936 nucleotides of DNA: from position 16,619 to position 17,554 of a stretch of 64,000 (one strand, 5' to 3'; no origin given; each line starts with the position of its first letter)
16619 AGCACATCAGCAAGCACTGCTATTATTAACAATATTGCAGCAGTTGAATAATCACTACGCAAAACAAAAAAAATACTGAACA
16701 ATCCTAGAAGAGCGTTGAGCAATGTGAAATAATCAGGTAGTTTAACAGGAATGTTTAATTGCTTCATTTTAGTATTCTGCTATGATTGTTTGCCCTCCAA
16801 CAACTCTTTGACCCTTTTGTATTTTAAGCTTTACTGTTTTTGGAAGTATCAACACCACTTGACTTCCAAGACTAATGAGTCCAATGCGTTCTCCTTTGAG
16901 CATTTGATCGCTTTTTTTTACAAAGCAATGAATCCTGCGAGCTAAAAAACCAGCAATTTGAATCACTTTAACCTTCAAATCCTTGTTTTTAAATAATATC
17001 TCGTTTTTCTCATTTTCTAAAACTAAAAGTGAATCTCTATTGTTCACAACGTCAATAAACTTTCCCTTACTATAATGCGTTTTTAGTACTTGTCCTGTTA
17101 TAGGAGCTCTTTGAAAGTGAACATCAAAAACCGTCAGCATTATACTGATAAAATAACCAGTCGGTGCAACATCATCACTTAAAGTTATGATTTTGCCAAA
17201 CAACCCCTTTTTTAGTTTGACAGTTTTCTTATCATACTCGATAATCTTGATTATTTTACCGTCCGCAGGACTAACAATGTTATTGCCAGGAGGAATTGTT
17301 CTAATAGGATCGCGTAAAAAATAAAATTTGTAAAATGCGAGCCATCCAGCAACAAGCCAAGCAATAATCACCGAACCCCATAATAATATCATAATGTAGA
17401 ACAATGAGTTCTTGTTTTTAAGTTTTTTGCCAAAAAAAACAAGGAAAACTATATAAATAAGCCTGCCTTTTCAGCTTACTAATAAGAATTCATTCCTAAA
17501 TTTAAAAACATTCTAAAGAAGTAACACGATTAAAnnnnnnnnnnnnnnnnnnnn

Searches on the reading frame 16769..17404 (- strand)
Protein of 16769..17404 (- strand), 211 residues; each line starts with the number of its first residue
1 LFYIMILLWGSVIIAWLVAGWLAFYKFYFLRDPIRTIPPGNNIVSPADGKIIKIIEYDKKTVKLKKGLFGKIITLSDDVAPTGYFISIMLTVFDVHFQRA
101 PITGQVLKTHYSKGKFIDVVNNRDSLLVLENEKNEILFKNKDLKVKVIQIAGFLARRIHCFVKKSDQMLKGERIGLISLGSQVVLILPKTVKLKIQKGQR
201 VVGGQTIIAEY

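Call 40: search_protein_families(library=pfam, proteins=[window:16769-17404:-], max_evalue=0.01)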
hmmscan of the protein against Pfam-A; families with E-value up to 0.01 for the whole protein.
window:16769-17404:- (211 aa): 1 family
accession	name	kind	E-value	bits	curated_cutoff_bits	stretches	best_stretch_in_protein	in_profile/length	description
PF02666.20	PS_Dcarbxylase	-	3.9e-42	144.6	22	1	27-209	6-198/198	Phosphatidylserine decarboxylase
